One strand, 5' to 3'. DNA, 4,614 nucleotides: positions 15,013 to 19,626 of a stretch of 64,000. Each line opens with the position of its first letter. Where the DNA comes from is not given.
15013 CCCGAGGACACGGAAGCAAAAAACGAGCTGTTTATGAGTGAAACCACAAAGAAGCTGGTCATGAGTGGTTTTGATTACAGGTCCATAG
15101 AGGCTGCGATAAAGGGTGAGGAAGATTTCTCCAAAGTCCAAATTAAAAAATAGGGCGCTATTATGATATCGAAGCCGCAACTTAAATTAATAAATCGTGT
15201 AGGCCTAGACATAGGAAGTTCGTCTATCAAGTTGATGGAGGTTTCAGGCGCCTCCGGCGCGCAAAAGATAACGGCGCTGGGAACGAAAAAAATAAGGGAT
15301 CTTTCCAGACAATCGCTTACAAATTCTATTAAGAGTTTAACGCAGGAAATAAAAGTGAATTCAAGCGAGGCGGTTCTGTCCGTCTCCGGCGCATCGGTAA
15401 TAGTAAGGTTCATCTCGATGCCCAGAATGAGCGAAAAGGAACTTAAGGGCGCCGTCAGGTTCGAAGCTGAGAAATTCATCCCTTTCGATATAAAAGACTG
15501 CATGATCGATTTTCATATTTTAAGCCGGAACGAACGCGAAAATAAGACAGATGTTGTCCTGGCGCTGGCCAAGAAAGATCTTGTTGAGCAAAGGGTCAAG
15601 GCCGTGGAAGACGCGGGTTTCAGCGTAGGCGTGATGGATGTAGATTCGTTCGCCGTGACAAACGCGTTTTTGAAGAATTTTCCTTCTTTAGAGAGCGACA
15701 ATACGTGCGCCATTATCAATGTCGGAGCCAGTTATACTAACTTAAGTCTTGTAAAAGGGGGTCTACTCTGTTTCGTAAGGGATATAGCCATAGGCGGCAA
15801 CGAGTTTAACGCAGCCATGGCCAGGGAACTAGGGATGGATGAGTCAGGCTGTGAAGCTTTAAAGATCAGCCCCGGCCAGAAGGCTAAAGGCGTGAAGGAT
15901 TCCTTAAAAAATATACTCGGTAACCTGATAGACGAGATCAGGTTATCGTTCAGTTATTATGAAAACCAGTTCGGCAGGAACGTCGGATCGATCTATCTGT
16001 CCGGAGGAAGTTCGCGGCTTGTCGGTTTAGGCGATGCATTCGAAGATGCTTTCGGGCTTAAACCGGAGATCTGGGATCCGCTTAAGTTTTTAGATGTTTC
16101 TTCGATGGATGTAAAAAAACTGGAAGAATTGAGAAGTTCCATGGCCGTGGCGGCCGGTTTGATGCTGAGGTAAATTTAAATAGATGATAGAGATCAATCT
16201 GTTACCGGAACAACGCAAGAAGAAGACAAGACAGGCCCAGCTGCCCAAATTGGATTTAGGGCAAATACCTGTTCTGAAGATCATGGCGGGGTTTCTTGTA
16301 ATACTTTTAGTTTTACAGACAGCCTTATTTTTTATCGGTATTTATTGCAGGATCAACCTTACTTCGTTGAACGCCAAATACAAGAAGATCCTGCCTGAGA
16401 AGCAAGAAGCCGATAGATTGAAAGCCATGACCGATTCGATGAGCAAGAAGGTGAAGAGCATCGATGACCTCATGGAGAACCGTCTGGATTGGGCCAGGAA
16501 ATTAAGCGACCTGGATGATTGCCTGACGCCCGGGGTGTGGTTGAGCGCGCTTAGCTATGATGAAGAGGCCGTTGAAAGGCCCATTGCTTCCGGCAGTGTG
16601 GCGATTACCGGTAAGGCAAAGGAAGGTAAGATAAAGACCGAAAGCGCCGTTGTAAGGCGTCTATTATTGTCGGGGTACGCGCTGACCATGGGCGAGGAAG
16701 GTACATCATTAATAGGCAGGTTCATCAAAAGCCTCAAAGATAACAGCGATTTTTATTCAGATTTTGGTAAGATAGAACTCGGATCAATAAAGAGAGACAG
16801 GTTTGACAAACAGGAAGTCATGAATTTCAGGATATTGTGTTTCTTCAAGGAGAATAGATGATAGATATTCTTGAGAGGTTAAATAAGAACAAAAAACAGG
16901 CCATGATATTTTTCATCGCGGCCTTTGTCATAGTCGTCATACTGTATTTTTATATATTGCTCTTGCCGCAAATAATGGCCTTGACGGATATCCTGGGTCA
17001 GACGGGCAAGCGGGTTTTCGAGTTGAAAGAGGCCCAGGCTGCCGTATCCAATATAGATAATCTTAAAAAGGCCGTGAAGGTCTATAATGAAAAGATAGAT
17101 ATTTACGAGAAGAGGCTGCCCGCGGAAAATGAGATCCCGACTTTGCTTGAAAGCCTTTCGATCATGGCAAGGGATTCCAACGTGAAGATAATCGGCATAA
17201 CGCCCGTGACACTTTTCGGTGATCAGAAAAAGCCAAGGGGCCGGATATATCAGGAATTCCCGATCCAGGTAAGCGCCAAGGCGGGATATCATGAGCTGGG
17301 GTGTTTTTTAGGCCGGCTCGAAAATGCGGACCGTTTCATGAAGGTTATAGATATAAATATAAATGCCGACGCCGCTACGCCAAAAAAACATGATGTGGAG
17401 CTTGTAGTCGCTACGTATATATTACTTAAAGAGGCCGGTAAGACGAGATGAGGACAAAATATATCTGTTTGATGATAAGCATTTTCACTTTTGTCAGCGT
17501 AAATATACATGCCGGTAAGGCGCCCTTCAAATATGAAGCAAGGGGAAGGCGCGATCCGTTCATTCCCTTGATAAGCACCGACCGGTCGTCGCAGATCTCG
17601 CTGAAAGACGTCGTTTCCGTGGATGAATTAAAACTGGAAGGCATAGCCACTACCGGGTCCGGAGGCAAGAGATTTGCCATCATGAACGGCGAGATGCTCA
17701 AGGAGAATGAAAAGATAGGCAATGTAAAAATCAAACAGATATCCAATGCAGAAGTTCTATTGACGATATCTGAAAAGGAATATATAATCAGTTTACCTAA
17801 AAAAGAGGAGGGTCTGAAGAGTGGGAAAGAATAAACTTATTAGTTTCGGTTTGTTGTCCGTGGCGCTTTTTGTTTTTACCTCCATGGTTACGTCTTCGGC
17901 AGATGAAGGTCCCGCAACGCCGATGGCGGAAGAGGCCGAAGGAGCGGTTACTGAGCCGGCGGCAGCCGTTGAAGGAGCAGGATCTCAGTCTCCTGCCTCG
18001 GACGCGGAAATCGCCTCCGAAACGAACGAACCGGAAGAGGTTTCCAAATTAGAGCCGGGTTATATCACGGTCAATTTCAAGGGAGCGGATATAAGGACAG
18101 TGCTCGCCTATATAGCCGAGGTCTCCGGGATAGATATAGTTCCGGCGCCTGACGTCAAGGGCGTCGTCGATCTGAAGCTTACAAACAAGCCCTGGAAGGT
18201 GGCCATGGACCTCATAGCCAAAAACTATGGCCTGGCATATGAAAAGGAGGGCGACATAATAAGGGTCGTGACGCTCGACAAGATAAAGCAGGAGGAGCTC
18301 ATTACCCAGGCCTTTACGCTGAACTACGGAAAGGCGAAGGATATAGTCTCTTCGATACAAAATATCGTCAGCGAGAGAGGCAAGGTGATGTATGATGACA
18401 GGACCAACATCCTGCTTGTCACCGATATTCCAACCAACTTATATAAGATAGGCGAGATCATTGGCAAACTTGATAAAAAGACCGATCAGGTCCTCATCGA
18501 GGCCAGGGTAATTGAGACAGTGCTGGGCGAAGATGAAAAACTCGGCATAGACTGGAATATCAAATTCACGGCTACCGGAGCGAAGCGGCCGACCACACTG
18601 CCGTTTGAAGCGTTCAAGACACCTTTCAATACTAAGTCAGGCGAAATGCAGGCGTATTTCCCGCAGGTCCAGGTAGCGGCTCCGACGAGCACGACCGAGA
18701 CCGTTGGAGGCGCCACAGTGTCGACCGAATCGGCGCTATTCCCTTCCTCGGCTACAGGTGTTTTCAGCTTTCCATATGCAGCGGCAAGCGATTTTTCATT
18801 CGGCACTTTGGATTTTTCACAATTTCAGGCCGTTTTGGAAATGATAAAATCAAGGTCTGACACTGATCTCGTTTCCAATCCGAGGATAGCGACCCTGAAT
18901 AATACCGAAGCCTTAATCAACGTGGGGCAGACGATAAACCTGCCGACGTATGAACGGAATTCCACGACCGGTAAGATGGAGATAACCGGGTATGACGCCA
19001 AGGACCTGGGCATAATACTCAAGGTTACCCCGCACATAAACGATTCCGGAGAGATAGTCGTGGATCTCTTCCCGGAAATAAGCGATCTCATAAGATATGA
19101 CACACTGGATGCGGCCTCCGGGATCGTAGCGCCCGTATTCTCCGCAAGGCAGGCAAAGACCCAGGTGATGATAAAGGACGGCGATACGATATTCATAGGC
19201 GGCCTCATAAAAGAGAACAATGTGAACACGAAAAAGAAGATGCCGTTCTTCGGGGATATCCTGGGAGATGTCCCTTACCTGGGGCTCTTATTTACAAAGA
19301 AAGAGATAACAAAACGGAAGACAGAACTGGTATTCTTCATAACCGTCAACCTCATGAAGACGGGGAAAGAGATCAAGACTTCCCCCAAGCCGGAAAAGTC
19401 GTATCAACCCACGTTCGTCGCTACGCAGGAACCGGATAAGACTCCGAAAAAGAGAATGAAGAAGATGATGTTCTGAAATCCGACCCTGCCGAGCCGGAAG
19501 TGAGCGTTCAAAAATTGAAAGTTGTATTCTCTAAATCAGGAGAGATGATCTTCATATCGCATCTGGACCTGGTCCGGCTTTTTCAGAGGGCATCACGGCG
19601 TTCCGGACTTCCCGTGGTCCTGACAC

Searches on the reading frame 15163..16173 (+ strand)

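Call 86: search_protein_families(library=pfam, proteins=[window:15163-16173:+], max_evalue=0.001)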
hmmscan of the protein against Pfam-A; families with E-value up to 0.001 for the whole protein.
window:15163-16173:+ (336 aa): 3 families
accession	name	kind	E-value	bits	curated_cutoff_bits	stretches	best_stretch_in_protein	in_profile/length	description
PF11104.14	PilM_2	-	1.2e-54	186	27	1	14-336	1-338/340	Type IV pilus assembly protein PilM;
PF14450.12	FtsA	-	7.6e-07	30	31.8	1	183-307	1-113/127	Cell division protein FtsA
PF25216.1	Volactin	-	0.0002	21.4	35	0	185-297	171-291/321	Volactin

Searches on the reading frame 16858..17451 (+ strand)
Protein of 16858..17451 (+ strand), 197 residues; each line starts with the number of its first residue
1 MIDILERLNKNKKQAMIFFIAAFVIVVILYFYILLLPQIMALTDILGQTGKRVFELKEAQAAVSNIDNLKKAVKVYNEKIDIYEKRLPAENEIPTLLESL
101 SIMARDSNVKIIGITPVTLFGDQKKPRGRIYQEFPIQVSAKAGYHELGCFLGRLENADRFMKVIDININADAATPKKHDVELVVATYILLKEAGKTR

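Call 86: search_protein_families(library=pfam, proteins=[window:16858-17451:+], max_evalue=0.001)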
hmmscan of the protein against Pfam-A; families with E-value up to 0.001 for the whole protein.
window:16858-17451:+ (197 aa): 1 family
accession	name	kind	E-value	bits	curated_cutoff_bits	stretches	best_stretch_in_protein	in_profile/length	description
PF04350.18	PilO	-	3.1e-17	63.5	22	1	55-187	14-141/145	Pilus assembly protein, PilO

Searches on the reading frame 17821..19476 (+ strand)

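Call 86: search_protein_families(library=pfam, proteins=[window:17821-19476:+], max_evalue=0.001)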
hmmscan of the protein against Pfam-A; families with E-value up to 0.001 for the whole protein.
window:17821-19476:+ (551 aa): 4 families
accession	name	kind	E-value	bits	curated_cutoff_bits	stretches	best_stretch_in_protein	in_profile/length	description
PF00263.26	Secretin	-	1.2e-41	142.6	27.5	1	343-512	3-168/169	Bacterial type II and III secretion system protein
PF03958.22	Secretin_N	-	4.4e-13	49.7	28.2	1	162-223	1-69/69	Bacterial type II/III secretion system short domain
PF07660.19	STN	-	2e-07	31.1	28.4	1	106-150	4-50/52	Secretin and TonB N terminus short domain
PF21305.2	type_II_gspD_N0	-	0.0001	22.5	27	1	84-119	1-36/71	GspD-like, N0 domain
